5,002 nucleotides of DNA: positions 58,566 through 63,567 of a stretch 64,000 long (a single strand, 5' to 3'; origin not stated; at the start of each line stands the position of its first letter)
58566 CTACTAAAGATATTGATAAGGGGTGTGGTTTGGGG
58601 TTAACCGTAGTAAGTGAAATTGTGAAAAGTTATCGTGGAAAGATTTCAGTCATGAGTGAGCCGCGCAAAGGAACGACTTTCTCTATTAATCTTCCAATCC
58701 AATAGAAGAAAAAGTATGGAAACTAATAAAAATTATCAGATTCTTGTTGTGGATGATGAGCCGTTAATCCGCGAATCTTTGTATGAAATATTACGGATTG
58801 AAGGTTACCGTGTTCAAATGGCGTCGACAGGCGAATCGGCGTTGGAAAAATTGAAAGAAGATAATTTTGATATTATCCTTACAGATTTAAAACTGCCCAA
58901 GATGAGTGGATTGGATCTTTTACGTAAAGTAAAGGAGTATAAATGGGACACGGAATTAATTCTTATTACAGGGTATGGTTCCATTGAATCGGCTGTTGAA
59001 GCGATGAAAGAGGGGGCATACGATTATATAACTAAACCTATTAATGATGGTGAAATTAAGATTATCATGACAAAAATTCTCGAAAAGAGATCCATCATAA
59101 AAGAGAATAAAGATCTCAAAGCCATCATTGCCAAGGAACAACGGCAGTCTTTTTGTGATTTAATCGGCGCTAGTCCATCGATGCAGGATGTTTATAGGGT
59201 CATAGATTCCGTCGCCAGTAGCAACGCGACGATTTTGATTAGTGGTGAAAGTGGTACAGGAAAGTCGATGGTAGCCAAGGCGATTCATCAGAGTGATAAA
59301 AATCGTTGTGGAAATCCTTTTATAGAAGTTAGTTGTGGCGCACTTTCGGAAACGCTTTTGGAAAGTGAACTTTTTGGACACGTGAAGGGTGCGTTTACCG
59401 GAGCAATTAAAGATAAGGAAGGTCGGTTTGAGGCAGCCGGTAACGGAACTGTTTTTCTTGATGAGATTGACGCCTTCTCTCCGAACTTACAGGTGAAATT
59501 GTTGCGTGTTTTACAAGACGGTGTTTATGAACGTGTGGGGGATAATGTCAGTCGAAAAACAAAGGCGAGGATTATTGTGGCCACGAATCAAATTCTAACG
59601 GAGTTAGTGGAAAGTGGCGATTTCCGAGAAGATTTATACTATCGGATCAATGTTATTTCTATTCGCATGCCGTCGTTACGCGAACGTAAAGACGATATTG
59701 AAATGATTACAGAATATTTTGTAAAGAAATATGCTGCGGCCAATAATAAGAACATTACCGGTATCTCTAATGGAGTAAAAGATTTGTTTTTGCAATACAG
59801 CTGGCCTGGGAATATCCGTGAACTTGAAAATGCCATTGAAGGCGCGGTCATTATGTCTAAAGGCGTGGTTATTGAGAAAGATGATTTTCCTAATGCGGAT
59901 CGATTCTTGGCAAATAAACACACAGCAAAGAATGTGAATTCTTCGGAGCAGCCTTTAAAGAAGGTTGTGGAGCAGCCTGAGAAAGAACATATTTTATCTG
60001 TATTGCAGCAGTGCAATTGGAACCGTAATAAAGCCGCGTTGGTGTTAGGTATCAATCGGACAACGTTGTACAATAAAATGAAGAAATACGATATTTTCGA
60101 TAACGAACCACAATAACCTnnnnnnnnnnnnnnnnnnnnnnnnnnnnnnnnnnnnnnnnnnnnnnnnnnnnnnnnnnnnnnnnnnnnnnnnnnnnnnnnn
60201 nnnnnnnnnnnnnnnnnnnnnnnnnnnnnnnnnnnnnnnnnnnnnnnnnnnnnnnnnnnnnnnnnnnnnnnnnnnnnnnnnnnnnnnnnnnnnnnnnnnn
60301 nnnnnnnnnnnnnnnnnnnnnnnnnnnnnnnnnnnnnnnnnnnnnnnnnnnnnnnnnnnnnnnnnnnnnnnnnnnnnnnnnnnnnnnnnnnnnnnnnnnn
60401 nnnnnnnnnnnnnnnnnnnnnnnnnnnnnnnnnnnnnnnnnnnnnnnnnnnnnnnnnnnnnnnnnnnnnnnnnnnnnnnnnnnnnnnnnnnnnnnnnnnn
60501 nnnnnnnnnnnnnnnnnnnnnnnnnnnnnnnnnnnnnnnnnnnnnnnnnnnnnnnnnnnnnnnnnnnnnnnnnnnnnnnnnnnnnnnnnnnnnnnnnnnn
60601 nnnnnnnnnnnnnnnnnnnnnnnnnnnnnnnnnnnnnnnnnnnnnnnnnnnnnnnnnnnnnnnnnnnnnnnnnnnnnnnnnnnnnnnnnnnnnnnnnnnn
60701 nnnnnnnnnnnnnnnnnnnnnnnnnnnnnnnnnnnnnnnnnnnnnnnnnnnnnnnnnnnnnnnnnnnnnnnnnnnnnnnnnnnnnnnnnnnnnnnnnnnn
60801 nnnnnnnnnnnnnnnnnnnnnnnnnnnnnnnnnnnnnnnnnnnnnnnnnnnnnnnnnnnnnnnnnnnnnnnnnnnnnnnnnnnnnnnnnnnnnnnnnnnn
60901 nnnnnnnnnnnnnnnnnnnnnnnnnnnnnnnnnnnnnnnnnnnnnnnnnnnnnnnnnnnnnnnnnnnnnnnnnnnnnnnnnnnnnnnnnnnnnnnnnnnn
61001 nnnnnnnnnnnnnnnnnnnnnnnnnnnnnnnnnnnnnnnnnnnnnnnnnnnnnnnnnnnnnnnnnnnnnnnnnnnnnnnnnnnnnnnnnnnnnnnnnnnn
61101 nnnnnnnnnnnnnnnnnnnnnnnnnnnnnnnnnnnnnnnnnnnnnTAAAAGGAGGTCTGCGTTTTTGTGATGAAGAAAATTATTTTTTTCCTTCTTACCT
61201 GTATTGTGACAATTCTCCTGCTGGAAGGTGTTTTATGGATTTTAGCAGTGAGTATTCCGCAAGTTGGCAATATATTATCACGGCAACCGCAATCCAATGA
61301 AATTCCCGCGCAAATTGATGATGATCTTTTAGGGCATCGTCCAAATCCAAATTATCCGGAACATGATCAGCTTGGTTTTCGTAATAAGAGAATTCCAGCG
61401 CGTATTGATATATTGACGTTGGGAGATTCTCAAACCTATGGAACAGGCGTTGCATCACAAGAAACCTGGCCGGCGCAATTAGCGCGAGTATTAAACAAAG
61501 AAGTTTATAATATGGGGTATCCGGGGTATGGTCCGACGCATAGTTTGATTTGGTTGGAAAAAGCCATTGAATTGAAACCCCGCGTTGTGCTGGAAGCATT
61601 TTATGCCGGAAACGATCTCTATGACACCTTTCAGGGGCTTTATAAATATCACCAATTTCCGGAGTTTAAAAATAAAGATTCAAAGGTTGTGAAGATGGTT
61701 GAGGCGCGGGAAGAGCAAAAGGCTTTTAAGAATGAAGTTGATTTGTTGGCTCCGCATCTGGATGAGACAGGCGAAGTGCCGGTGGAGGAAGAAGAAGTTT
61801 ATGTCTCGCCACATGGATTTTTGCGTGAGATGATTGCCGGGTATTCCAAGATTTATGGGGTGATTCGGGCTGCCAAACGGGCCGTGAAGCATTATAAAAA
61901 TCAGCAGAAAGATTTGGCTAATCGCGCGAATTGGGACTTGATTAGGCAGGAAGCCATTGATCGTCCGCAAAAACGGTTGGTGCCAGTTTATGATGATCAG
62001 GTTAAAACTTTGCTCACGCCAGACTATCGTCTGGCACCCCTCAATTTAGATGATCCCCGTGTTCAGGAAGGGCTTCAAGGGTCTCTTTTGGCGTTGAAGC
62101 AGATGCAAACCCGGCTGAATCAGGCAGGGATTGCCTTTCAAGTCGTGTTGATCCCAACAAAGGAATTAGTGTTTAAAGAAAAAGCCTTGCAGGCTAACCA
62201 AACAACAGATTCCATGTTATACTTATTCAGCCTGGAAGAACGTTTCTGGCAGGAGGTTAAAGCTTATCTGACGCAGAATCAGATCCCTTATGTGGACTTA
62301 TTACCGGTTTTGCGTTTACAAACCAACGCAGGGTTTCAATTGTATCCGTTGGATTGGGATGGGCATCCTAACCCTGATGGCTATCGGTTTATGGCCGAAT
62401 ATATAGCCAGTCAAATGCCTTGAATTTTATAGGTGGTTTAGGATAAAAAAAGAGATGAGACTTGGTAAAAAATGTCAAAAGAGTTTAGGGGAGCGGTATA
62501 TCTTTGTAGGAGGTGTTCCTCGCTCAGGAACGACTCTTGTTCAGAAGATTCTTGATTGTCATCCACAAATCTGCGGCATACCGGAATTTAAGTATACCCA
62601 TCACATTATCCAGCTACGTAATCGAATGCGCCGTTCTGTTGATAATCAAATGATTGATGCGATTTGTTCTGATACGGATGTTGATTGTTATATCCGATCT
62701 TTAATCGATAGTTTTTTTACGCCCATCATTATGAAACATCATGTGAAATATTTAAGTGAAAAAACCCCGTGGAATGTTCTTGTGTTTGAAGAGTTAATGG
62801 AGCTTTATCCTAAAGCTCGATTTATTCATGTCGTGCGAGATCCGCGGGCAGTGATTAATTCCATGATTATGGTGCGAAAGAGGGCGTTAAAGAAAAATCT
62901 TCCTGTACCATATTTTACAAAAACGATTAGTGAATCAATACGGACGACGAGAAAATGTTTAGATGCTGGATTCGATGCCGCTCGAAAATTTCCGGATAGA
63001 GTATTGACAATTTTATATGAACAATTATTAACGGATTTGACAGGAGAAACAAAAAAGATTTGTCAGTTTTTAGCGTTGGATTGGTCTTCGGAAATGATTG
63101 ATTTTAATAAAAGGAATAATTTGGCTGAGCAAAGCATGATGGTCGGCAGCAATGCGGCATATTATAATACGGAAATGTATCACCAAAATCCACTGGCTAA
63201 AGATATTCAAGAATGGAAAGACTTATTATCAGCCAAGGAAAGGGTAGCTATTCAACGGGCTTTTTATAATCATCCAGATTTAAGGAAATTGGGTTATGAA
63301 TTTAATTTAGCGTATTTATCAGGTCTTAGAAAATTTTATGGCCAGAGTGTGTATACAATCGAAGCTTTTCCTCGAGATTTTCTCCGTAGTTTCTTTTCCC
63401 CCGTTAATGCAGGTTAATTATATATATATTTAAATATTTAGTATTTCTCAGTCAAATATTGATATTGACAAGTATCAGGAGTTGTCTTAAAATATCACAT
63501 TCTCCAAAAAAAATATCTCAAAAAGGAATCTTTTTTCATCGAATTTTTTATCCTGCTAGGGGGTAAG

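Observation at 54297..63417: Signalling operon resembling a PrsK/PrsR/PrsT set, extended by a PocR-GAF protein, an SGNH hydrolase and a sulfotransferase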

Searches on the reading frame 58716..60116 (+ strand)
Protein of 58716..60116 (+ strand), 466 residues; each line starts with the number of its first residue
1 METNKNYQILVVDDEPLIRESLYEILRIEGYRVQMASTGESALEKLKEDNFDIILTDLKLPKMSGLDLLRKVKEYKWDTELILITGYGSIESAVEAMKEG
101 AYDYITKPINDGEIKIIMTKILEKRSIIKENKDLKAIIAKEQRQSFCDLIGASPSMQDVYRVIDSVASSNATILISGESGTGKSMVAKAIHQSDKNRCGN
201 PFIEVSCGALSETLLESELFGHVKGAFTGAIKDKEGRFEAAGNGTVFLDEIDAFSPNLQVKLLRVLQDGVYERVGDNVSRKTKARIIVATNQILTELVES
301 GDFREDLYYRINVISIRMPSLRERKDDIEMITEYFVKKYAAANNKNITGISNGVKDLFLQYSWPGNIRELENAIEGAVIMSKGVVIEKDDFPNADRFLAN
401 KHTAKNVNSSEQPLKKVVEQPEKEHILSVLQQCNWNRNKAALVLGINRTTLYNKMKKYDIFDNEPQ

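Call 4: search_protein_families(library=ncbifam, proteins=[window:58716-60116:+], max_evalue=0.01)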
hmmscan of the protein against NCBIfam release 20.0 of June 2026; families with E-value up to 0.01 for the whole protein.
window:58716-60116:+ (466 aa): 123 families (the best 25 are shown)
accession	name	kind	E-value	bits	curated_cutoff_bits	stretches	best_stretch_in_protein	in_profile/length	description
NF008469.0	PRK11361.1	equivalog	2.7e-139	464.8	714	1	7-460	5-456/461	acetoacetate metabolism transcriptional regulator AtoC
TIGR02915.1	PEP_resp_reg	equivalog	3e-117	392.2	502.6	1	9-460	1-444/445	PEP-CTERM-box response regulator transcription factor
NF007689.0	PRK10365.1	equivalog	9.2e-117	390.5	760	1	4-456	3-440/441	sigma-54-dependent response regulator transcription factor ZraR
TIGR01818.1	ntrC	equivalog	3.2e-115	385.6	558.6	1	9-457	1-462/463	nitrogen regulation protein NR(I)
NF041946.1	LuxO_transreg_Vib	equivalog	1.1e-112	377.2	800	1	30-458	20-460/463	quorum-sensing sigma-54 dependent transcriptional regulator LuxO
NF041552.1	TF_PrdR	equivalog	9e-106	354.5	795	1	132-459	252-577/577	sigma-54 dependent transcriptional regulator PrdR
TIGR01817.1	nifA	equivalog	2.5e-101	340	528.85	1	124-460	173-529/534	nif-specific transcriptional activator NifA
NF051870.1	NAssimRespRegNtrX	equivalog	4.6e-99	332.3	600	1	8-457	3-449/452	nitrogen assimilation response regulator NtrX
NF050807.1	TransRegFlbDCaul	equivalog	1.3e-96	324.2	750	1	29-459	23-439/454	sigma-54-dependent transcriptional regulator FlbD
NF011695.0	PRK15115.1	equivalog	2.8e-96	323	763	1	3-460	3-438/445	two-component system response regulator GlrR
NF038308.1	RNA_repair_RtcR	equivalog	6.7e-94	315.6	650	1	10-458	32-516/530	RNA repair transcriptional activator RtcR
NF008176.1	PRK10923.1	equivalog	1.1e-92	311.1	620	1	8-400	5-389/469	nitrogen regulation protein NR(I)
NF003451.0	PRK05022.1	equivalog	1.3e-91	307.9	476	1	129-459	172-509/512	nitric oxide reductase transcriptional regulator NorR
NF049963.1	RespRegFlgRCampy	domain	6.5e-86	288.8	750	1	9-460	3-429/429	fla regulon two-component system response regulator FlgR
NF041906.1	V4R_TF_MobR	exception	4.3e-80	269.8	999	1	130-458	213-544/544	phenol degradation transcriptional regulator MobR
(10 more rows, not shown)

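Call 5: search_protein_families(library=pfam, proteins=[window:58716-60116:+], max_evalue=0.01)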
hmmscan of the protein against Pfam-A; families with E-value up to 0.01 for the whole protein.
window:58716-60116:+ (466 aa): 17 families
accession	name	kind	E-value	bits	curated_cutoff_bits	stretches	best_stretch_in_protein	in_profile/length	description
PF00158.32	Sigma54_activat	-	6.9e-65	218.3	20.2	1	149-316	1-167/168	Sigma-54 interaction domain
PF00072.30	Response_reg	-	3.9e-31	107.9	30.2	1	9-115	1-107/111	Response regulator receiver domain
PF25601.1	AAA_lid_14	-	1.2e-25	89.6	27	1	322-401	1-80/87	AAA+ ATPase lid domain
PF14532.12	Sigma54_activ_2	-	9.9e-20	71.6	25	1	150-321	1-138/138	Sigma-54 interaction domain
PF02954.25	HTH_8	-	3.7e-15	55.8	22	1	418-458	2-42/42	Bacterial regulatory protein, Fis family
PF00004.35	AAA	-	1e-10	42.6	21.2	1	173-293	1-111/131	ATPase family associated with various cellular activities (AAA)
PF07728.20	AAA_5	-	1.1e-06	29.1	22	1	173-292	2-123/139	AAA domain (dynein-related subfamily)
PF07724.20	AAA_2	-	1.2e-06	29.2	27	1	171-295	4-127/166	AAA domain (Cdc48 subfamily)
PF18024.7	HTH_50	-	7.1e-06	26.1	27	1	413-460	3-49/50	Helix-turn-helix domain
PF01078.27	Mg_chelatase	-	3.1e-05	23.9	20.3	0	165-191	17-43/207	Magnesium chelatase, subunit ChlI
PF13401.12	AAA_22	-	4.9e-05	24.1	27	1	171-211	6-45/130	AAA domain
PF13191.12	AAA_16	-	0.00014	22.9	32.6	1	158-226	11-85/167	AAA ATPase domain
PF20720.3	nSTAND3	-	0.00054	20.1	27.2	0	160-190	7-37/155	Novel STAND NTPase 3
PF23198.2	PDE8A_N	-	0.0042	17.5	29.6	1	13-74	17-79/147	PDE8A-like, N-terminal domain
PF05673.19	DUF815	-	0.0061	16.2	23.8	0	138-207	19-89/249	Protein of unknown function (DUF815)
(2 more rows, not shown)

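Call 59: search_dna_similar(query=window:58716-60116:+, collection=plasmids, mode=protein, max_rows=60, max_evalue=1e-40)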
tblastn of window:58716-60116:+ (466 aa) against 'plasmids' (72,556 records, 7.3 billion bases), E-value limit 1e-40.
Records with a match: 2160; places in all: 3907; records where one place covers at least 80% of the query: 806.
Best place of each record, by identity: <60% 2160.
By first word of the organism name: Klebsiella 278; Salmonella 202; Rhizobium 164; Sinorhizobium 162; Ralstonia 138; Burkholderia 130; Pantoea 106; Enterobacter 94; Pseudosulfitobacter 50; Escherichia 46; and 182 more.
By predicted mobility (MOB-suite, as given by PLSDB): non-mobilizable 926; conjugative 821; mobilizable 413.
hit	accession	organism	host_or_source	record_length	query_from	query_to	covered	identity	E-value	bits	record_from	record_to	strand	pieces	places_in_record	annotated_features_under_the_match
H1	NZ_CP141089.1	Escherichia coli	Homo sapiens,Infected Human Urine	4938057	3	457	98%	42.4%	2e-107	357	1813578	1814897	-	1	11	none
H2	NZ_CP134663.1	Escherichia coli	Larus michahellis,bacteria,cloaca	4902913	3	457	98%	42.4%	6e-107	355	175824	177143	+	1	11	none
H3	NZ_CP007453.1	Peptoclostridium acidaminophilum DSM 3953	black mud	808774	1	460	99%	41.9%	2e-96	325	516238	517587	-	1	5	sigma-54 dependent transcriptional regulator | transporter substrate-binding domain-containing protein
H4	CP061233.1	Escherichia coli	Sheep,cell culture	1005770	3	457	98%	42.2%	3e-107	356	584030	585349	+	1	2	zraR: sigma-54-dependent response regulator transcription factor ZraR | zraS: two-component system sensor histidine kinase ZraS | purD: phosphoribosylamine--glycine ligase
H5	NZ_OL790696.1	Escherichia coli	-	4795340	3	457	98%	42.0%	4e-107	356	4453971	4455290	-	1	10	none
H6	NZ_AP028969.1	Yersinia pseudotuberculosis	-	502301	1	457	98%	41.5%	7e-99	332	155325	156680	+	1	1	sigma 54-interacting transcriptional regulator | PAS domain-containing sensor histidine kinase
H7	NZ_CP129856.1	Klebsiella pneumoniae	Homo sapiens,whole organism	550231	8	457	97%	42.1%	1e-103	345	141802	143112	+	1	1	zraR: sigma-54-dependent response regulator transcription factor ZraR | purD: phosphoribosylamine--glycine ligase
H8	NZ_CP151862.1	Citrobacter freundii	-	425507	3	457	98%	41.5%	3e-105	350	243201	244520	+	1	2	zraR: sigma-54-dependent response regulator transcription factor ZraR | purD: phosphoribosylamine--glycine ligase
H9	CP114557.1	Candidatus Manganitrophus sp.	activated carbon metagenome,metagenomic ...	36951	8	462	98%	41.3%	2e-107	357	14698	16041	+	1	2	sigma-54 dependent transcriptional regulator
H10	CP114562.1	Candidatus Manganitrophus sp.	activated carbon metagenome,metagenomic ...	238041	8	462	98%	41.3%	2e-107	357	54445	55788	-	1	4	sigma-54 dependent transcriptional regulator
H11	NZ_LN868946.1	Salmonella enterica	Homo sapiens,feces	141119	9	457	96%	41.9%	2e-105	351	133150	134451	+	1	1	zraR: sigma-54-dependent response regulator transcription factor ZraR | purD: phosphoribosylamine--glycine ligase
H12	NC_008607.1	Pelobacter propionicus DSM 2379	-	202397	8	460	97%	41.4%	2e-102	342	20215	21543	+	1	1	sigma-54 dependent transcriptional regulator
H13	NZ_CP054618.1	Azospirillum oryzae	cell culture,soil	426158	1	460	99%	40.4%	5e-108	358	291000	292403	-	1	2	atoC: acetoacetate metabolism transcriptional regulator AtoC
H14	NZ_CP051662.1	Escherichia coli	Homo sapiens,cell culture,urine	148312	8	460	97%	40.7%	3e-110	365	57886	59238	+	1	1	atoC: acetoacetate metabolism transcriptional regulator AtoC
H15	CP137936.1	Escherichia coli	Homo sapiens,other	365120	8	460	97%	40.7%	6e-110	364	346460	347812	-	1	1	atoC: acetoacetate metabolism transcriptional regulator AtoC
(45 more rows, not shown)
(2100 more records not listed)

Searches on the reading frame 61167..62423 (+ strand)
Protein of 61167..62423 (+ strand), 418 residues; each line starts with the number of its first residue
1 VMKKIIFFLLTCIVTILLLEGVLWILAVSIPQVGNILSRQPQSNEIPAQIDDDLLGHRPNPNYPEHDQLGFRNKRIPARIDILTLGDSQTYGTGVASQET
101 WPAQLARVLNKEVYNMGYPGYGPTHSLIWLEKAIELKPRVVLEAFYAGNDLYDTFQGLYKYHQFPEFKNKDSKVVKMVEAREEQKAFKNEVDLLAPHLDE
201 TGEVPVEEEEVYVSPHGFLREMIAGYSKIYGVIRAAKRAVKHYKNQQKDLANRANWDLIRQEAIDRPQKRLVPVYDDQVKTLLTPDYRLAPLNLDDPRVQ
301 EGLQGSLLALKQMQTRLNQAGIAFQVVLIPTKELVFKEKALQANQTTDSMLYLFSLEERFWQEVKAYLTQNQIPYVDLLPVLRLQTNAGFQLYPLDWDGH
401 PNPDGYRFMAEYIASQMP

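Call 4: search_protein_families(library=ncbifam, proteins=[window:61167-62423:+], max_evalue=0.01)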
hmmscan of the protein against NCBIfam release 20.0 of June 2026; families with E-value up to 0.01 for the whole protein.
window:61167-62423:+ (418 aa): 1 family
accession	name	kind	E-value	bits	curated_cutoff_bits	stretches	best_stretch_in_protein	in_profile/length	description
NF047474.1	GDSL_LA_2486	hypoth_equivalog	9.7e-07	28.3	300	1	359-416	267-324/326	LA_2486 family SGNH/GDSL-type esterase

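Call 5: search_protein_families(library=pfam, proteins=[window:61167-62423:+], max_evalue=0.01)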
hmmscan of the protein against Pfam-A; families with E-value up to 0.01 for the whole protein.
window:61167-62423:+ (418 aa): 3 families
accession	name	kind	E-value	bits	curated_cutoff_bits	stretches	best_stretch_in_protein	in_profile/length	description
PF13472.12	Lipase_GDSL_2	-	1.3e-11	45.8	32.9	1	85-407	2-177/178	GDSL-like Lipase/Acylhydrolase family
PF16822.11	ALGX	-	1.3e-09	38.6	26.5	1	300-417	22-130/268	SGNH hydrolase-like domain, acetyltransferase AlgX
PF00657.28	Lipase_GDSL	-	1.1e-05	26.2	23.6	0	365-413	157-208/208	GDSL-like Lipase/Acylhydrolase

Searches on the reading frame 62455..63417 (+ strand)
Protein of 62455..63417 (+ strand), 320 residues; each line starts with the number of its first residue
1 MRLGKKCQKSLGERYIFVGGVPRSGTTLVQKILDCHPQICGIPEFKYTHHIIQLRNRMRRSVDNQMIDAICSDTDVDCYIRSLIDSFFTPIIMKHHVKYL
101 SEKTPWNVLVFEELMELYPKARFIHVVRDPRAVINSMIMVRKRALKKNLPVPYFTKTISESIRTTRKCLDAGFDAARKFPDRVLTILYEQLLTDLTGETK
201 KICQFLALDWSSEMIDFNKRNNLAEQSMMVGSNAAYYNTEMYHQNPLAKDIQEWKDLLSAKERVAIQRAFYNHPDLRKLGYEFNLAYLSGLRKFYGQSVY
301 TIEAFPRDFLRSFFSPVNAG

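Call 4: search_protein_families(library=ncbifam, proteins=[window:62455-63417:+], max_evalue=0.01)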
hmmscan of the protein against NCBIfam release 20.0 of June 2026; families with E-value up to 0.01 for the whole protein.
window:62455-63417:+ (320 aa): 1 family
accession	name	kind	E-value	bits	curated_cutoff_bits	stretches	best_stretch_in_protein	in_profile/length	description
NF052394.1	NodProtNoeE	equivalog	8.5e-10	37.9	500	1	16-138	11-138/387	nodulation protein NoeE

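Call 5: search_protein_families(library=pfam, proteins=[window:62455-63417:+], max_evalue=0.01)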
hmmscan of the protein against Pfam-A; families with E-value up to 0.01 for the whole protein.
window:62455-63417:+ (320 aa): 3 families
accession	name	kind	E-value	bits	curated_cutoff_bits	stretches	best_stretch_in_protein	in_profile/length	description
PF13469.12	Sulfotransfer_3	-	5.5e-35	122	27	1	16-211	2-215/216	Sulfotransferase family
PF00685.33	Sulfotransfer_1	-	5.5e-13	49.3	22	1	16-217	4-190/255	Sulfotransferase domain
PF17784.7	Sulfotransfer_4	-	9.4e-09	35.8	22.8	1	16-187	2-163/215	Sulfotransferase domain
